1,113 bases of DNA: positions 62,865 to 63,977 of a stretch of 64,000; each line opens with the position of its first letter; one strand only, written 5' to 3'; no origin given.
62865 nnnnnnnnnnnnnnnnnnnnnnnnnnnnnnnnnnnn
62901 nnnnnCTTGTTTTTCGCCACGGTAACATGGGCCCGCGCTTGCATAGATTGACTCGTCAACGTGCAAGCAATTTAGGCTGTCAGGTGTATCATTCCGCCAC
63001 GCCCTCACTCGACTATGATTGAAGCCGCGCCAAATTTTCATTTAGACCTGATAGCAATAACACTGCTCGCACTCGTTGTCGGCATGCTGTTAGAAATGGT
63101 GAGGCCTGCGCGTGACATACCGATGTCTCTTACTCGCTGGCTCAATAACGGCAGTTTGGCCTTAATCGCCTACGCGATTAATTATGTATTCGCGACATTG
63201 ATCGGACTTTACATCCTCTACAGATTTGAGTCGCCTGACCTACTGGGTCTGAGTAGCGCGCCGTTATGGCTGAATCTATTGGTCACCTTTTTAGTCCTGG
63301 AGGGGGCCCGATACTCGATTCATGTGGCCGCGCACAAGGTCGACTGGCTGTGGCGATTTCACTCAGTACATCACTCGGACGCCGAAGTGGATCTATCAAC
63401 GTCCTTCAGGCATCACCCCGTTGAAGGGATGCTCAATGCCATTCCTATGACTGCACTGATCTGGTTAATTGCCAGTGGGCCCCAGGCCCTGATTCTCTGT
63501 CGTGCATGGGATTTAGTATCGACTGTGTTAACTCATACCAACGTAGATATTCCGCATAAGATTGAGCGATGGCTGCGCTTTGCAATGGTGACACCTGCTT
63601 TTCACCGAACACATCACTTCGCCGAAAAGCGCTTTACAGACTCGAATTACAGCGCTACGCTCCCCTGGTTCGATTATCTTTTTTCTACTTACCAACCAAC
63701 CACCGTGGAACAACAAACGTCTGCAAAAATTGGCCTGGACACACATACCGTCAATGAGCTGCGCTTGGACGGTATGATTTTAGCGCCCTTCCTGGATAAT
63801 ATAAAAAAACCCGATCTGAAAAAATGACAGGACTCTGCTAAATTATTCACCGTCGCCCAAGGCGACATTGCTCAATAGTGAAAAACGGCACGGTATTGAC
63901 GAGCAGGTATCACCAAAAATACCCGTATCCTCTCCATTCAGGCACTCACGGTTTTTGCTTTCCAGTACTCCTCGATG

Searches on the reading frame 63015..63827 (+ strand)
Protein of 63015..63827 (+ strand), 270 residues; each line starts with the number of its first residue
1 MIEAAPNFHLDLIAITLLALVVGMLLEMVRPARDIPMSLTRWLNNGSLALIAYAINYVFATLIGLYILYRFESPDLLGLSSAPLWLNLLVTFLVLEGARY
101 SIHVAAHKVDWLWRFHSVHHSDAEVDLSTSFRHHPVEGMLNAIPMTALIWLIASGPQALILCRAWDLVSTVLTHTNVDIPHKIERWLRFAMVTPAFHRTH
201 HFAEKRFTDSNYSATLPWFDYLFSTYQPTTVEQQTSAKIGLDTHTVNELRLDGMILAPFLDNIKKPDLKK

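Call 3: search_protein_families(library=ncbifam, proteins=[window:63015-63827:+], max_evalue=1)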
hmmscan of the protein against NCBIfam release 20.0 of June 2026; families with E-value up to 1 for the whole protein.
window:63015-63827:+ (270 aa): 2 families
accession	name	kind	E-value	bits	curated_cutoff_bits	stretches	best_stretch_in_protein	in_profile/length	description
NF052566.1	OrLpdHdlsOlsERhiz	equivalog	3e-19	69.5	475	1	44-248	76-274/293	ornithine lipid hydroxylase OlsE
NF005653.0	PRK07424.1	equivalog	0.0099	15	336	1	88-131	14-57/414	bifunctional sterol desaturase/short chain dehydrogenase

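Call 4: search_protein_families(library=pfam, proteins=[window:63015-63827:+], max_evalue=1)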
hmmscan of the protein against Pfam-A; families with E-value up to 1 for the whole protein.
window:63015-63827:+ (270 aa): 1 family
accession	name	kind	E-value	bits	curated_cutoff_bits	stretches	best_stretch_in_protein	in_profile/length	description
PF04116.19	FA_hydroxylase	-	3.9e-25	89.2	31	1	89-225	2-132/132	Fatty acid hydroxylase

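Call 44: find_homologous_proteins(query=A5, max_evalue=1e-20)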
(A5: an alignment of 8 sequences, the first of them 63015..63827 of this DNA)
Query A5 (8 sequences) (270 aa, profile of the alignment): 80 proteins with E <= 1e-20 among 8000 candidates.
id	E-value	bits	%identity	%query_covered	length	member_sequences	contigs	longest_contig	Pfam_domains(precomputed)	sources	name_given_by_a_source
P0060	1.7e-134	465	59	99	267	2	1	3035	PF04116.20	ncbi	-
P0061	5.5e-132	457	61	99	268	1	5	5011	PF04116.20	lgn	-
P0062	2.0e-131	455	58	98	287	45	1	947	PF04116.20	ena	-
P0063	4.0e-131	454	55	96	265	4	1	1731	PF04116.20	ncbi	-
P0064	8.5e-131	453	59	98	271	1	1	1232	PF04116.20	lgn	-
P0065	3.0e-130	451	58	98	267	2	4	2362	PF04116.20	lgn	-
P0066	4.6e-130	451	96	100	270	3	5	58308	PF04116.20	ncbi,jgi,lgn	ncbi:MAG: sterol desaturase/sphingolipid hydroxylase (fatty acid hydroxylase superfamily) [Alcanivor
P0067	1.2e-129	449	59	98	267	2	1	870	PF04116.20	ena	-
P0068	3.1e-129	448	61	99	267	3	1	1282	PF04116.20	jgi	jgi:sterol desaturase/sphingolipid hydroxylase (fatty acid hydroxylase superfamily)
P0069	3.9e-129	448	61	99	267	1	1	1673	PF04116.20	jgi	jgi:sterol desaturase/sphingolipid hydroxylase (fatty acid hydroxylase superfamily)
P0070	6.6e-128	444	59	99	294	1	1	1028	PF04116.20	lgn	-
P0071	4.0e-124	431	59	100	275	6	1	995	PF04116.20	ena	-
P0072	2.8e-123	428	58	97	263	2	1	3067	PF04116.20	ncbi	-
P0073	1.2e-122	426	32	87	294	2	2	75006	PF04116.20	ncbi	ncbi:MAG: sterol desaturase/sphingolipid hydroxylase (fatty acid hydroxylase superfamily) [Halieacea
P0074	5.7e-122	424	58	99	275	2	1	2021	PF04116.20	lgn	-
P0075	2.8e-119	415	56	98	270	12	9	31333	PF04116.20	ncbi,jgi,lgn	ncbi:MAG: sterol desaturase/sphingolipid hydroxylase (fatty acid hydroxylase superfamily) [Halioglob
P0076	4.2e-119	415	57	96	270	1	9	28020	PF04116.20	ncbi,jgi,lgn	ncbi:MAG: sterol desaturase/sphingolipid hydroxylase (fatty acid hydroxylase superfamily) [Halioglob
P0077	1.4e-116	406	61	97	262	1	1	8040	PF04116.20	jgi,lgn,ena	jgi:sterol desaturase/sphingolipid hydroxylase (fatty acid hydroxylase superfamily)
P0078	2.7e-116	405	34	86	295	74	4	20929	PF04116.20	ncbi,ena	ncbi:MAG: sterol desaturase family protein [Halioglobus sp.]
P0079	4.6e-116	405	31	86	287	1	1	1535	PF04116.20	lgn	-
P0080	1.6e-114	400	59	96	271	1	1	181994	PF04116.20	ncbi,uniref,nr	ncbi:sterol desaturase family protein [Seongchinamella sediminis]|uniref:Sterol desaturase family pr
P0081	6.1e-112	391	31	86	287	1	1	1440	PF04116.20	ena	-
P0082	1.0e-111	390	32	81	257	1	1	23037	PF04116.20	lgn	-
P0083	2.2e-111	389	55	99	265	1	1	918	PF04116.20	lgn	-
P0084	3.2e-111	389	57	99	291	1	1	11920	PF04116.20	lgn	-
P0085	1.5e-109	383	55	97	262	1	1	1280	PF04116.20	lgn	-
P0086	6.8e-109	381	31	87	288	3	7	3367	PF04116.20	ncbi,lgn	-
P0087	6.2e-108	378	53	96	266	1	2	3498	PF04116.20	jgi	-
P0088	1.3e-107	377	29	92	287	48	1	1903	PF04116.20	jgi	jgi:sterol desaturase/sphingolipid hydroxylase (fatty acid hydroxylase superfamily)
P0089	5.3e-106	372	32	81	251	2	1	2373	PF04116.20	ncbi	-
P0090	7.1e-106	371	61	97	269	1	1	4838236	PF04116.20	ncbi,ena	-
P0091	3.4e-102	359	31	81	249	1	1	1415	PF04116.20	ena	-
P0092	7.9e-102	358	32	86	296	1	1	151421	PF04116.20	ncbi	-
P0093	3.6e-99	349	51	99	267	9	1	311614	PF04116.20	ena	-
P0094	1.8e-98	347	68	81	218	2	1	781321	PF04116.20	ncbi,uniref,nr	ncbi:sterol desaturase family protein [Candidatus Seongchinamella marina]|uniref:sterol desaturase f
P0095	7.4e-92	325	66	73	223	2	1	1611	PF04116.20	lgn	-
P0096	2.4e-91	324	36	86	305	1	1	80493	PF04116.20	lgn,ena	-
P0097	2.5e-91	324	36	87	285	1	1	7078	PF04116.20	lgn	-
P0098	6.2e-91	322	32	94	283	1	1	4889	PF04116.20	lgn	-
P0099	2.3e-90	320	35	86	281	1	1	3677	PF04116.20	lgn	-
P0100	3.2e-90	320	38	84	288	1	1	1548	PF04116.20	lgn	-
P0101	4.5e-90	319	36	87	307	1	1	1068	PF04116.20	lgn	-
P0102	6.4e-90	319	30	97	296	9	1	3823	PF04116.20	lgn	-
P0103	9.2e-90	318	38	93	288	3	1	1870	PF04116.20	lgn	-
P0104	1.9e-88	314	35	96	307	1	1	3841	PF04116.20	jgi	-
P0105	8.4e-87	309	34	93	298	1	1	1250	PF04116.20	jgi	jgi:sterol desaturase/sphingolipid hydroxylase (fatty acid hydroxylase superfamily)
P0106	1.0e-86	308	35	86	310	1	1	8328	PF04116.20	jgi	jgi:sterol desaturase/sphingolipid hydroxylase (fatty acid hydroxylase superfamily)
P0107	1.0e-84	302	46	90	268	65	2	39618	PF04116.20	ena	-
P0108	3.6e-83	297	32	91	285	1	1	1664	PF04116.20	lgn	-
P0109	8.1e-83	296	35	83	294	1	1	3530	PF04116.20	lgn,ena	-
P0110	3.2e-81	290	45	100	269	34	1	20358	PF04116.20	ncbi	-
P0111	1.3e-78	282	39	75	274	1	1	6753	PF04116.20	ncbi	-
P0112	1.8e-78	281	39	91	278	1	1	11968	PF04116.20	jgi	jgi:sterol desaturase/sphingolipid hydroxylase (fatty acid hydroxylase superfamily)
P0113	1.9e-77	278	35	89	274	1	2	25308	PF04116.20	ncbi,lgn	-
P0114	1.5e-76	275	34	97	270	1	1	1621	PF04116.20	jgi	-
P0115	3.0e-74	268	38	98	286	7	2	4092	PF04116.20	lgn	-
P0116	4.1e-74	267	33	89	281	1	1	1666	PF04116.20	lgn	-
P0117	5.2e-72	260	42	81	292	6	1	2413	PF04116.20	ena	-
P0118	7.7e-71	256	37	89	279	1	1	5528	PF04116.20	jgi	-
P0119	4.3e-70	254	34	94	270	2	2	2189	PF04116.20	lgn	-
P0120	1.6e-69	252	36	86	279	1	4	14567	PF04116.20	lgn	-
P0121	2.2e-69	252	40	53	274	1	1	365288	PF04116.20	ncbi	ncbi:MAG: sterol desaturase family protein [Congregibacter sp.]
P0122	1.4e-68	249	35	91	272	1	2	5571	PF04116.20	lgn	-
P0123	2.1e-68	248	36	89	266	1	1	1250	PF04116.20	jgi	-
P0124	4.6e-65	237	34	94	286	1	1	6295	PF04116.20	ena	-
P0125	6.0e-57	211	37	66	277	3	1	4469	PF04116.20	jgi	-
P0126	8.6e-55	204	37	91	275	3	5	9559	PF04116.20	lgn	-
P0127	5.8e-51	191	33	91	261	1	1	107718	PF04116.20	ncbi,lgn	-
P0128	7.2e-48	181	31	91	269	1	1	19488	PF04116.20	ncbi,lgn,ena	-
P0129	9.2e-39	151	31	81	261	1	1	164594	PF04116.20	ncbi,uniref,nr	ncbi:sterol desaturase family protein [Marinobacter caseinilyticus]|uniref:sterol desaturase family 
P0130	3.9e-37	146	33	89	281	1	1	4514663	PF04116.20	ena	-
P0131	4.3e-32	129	39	47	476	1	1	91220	PF04116.20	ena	-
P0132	2.2e-28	117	32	79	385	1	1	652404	PF04116.20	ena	-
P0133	6.7e-25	106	31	62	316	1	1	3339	PF04116.20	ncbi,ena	-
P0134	4.2e-24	103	34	54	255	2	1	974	PF04116.20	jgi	-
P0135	2.1e-23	101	32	57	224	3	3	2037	PF04116.20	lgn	-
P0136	5.8e-22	96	33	63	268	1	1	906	PF04116.20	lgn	-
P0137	7.5e-22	96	30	65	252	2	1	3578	PF04116.20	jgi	jgi:sterol desaturase/sphingolipid hydroxylase (fatty acid hydroxylase superfamily)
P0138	1.3e-21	95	29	63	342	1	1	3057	PF04116.20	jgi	jgi:sterol desaturase/sphingolipid hydroxylase (fatty acid hydroxylase superfamily)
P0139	9.0e-21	92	30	55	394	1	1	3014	PF04116.20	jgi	-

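Call 45: find_encoding_contigs(protein=P0096, flank=6000, max_places=1)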
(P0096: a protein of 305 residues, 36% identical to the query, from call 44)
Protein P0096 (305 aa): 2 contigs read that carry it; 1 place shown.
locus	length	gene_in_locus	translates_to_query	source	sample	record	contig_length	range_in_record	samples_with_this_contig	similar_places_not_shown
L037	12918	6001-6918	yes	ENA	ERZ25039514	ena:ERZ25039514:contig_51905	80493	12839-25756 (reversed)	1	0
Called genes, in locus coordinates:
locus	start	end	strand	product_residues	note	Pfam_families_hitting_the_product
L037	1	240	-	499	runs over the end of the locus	PF00148:Oxidored_nitro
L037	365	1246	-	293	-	PF00142:Fer4_NifH, PF01656:CbiA, PF02374:ArsA_ATPase (faint), PF10609:ParA (weak), PF13614:AAA_31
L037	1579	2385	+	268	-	PF07357:DRAT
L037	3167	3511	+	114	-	PF07357:DRAT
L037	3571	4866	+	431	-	-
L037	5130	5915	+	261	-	PF13884:Peptidase_S74 (weak)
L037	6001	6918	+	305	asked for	PF04116:FA_hydroxylase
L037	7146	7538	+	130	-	PF07357:DRAT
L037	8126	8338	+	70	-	-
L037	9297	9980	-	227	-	-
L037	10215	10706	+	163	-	PF13560:HTH_31, PF12802:MarR_2 (faint), PF01381:HTH_3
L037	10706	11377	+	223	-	PF13545:HTH_Crp_2 (weak), PF00325:Crp (weak)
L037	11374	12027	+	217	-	PF01464:SLT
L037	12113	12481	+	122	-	PF09722:Xre_MbcA_ParS_C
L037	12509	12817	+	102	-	PF08808:RES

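Call 46: find_encoding_contigs(protein=P0107, flank=6000, max_places=1)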
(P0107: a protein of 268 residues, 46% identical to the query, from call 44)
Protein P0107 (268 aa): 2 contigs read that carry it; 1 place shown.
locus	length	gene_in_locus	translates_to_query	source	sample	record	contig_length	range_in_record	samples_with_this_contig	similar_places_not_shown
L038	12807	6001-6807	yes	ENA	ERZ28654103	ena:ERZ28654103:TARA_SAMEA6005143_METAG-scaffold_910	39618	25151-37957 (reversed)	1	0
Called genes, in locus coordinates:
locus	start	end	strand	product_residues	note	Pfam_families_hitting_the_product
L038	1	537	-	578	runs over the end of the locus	PF00128:Alpha-amylase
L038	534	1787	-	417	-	-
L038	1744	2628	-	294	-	PF05116:S6PP (faint), PF08282:Hydrolase_3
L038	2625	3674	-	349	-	PF13555:AAA_29 (weak)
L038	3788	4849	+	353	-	-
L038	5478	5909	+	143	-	PF07045:DUF1330 (faint)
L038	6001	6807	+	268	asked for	PF04116:FA_hydroxylase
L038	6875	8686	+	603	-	PF05960:DUF885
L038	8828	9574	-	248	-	PF07858:LEH (weak), PF14534:DUF4440 (faint), PF12680:SnoaL_2 (weak)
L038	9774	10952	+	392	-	PF03435:Sacchrp_dh_NADP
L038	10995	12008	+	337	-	PF01636:APH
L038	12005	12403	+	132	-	PF19802:DUF6285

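Call 47: find_encoding_contigs(protein=P0121, flank=6000, max_places=1)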
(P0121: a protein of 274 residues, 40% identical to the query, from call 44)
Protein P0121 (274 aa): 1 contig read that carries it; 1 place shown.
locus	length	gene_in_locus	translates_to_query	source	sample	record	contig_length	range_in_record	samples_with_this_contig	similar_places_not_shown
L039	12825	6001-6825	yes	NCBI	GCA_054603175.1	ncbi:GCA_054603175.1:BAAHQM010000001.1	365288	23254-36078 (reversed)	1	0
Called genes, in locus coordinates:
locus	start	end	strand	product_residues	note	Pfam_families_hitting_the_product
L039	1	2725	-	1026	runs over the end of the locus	PF03797:Autotransporter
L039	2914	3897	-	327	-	PF01156:IU_nuc_hydro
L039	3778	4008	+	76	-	-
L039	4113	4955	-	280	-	PF01904:DUF72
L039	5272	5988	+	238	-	PF13884:Peptidase_S74 (weak)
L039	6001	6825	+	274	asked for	PF04116:FA_hydroxylase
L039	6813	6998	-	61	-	-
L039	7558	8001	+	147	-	PF00884:Sulfatase, PF16347:SGSH_C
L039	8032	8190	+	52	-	-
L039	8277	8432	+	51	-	-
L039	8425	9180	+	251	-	PF01839:FG-GAP (faint), PF13517:FG-GAP_3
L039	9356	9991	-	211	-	PF00080:Sod_Cu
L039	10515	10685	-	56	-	-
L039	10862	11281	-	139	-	PF20346:DUF6641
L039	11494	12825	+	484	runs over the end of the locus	PF12161:HsdM_N, PF02384:N6_Mtase, PF07669:Eco57I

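Call 48: find_encoding_contigs(protein=P0127, flank=6000, max_places=1)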
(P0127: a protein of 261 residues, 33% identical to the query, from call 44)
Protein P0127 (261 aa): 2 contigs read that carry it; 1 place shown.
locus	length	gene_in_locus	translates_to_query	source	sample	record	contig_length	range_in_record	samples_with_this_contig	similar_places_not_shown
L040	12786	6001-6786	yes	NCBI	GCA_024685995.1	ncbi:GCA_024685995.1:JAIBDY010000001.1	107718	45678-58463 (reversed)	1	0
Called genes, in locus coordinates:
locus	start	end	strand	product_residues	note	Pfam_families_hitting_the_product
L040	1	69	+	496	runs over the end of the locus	PF00916:Sulfate_transp, PF16983:MFS_MOT1 (weak), PF01740:STAS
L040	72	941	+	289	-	PF00582:Usp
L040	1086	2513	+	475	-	PF01134:GIDA (weak), PF03486:HI0933_like (weak), PF07992:Pyr_redox_2, PF12831:FAD_oxidored, PF13450:NAD_binding_8 (weak), PF13738:Pyr_redox_3 (weak), PF00070:Pyr_redox, PF02852:Pyr_redox_dim, +2 more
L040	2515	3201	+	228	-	PF09335:VTT_dom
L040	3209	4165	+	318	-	PF04055:Radical_SAM, PF12345:DUF3641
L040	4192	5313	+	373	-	PF01728:FtsJ (weak), PF13489:Methyltransf_23, PF01209:Ubie_methyltran (weak), PF13847:Methyltransf_31, PF08241:Methyltransf_11 (weak), PF13649:Methyltransf_25, PF08241:Methyltransf_11, PF13847:Methyltransf_31, +3 more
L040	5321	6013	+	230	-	PF00535:Glycos_transf_2, PF10111:Glyco_tranf_2_2 (faint)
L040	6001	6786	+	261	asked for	PF04116:FA_hydroxylase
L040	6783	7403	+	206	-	PF09837:DUF2064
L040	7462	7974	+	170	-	PF04751:DarP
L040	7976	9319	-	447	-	PF26769:HAMP_PhoQ, PF02518:HATPase_c, PF14501:HATPase_c_5 (weak)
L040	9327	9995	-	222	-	PF00072:Response_reg, PF00486:Trans_reg_C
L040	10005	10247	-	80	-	-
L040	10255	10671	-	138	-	PF13442:Cytochrome_CBB3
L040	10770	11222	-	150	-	-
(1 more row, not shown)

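Call 49: find_encoding_contigs(protein=P0129, flank=6000, max_places=1)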
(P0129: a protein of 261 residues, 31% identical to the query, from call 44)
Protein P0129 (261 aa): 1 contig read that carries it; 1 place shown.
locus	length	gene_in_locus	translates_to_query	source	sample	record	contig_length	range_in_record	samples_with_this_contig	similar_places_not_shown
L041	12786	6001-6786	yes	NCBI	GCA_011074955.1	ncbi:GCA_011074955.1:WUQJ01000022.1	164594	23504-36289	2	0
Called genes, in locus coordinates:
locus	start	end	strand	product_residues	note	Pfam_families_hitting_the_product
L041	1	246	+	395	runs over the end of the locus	PF02771:Acyl-CoA_dh_N, PF02770:Acyl-CoA_dh_M, PF00441:Acyl-CoA_dh_1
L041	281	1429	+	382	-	PF02771:Acyl-CoA_dh_N, PF02770:Acyl-CoA_dh_M, PF00441:Acyl-CoA_dh_1, PF08028:Acyl-CoA_dh_2 (weak)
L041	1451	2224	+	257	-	PF00106:adh_short, PF08659:KR, PF13561:adh_short_C2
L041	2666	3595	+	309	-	PF13609:Porin_4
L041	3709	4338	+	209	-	PF09829:DUF2057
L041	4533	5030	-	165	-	-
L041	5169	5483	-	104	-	PF04355:BamE (weak)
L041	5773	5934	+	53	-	-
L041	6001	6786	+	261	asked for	PF04116:FA_hydroxylase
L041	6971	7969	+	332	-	PF05971:Methyltransf_10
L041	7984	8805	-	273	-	PF00106:adh_short, PF08659:KR, PF13561:adh_short_C2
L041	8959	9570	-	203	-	PF01810:LysE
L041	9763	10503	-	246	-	PF00994:MoCF_biosynth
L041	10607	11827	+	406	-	PF00571:CBS, PF01769:MgtE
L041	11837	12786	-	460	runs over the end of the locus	PF03315:SDH_beta, PF03313:SDH_alpha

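Call 55: search_protein_families(library=pfam, proteins=[L037:5130-5915:+, L039:5272-5988:+, L038:5478-5909:+], max_evalue=0.01)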
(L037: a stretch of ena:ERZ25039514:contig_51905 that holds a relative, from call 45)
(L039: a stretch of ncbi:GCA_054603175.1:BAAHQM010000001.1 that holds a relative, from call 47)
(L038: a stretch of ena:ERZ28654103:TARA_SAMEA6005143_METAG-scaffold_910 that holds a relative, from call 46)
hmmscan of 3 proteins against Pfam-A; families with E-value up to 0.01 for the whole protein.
L037:5130-5915:+ (261 aa): 2 families
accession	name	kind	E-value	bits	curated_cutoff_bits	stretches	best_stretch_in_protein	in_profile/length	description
PF13884.11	Peptidase_S74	-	1.8e-06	28.5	22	1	190-238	1-57/58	Chaperone of endosialidase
PF18203.6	IPTL-CTERM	-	0.00046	20.4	20.8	1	45-70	2-27/28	IPTL-CTERM motif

L039:5272-5988:+ (238 aa): 1 family
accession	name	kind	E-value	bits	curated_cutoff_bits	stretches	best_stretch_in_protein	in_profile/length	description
PF13884.11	Peptidase_S74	-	4.3e-06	27.3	22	1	165-213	1-57/58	Chaperone of endosialidase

L038:5478-5909:+ (143 aa): 1 family
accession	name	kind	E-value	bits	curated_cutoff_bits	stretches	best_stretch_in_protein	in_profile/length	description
PF07045.17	DUF1330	-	1.5e-05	25.7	23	1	49-127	11-87/94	Domain of unknown function (DUF1330)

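Call 72: search_solved_structures(query=A5, max_evalue=0.01)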
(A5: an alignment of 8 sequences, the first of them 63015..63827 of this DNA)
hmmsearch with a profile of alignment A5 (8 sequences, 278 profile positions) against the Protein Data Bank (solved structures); distinct sequences matched with E-value up to 0.01: 0.
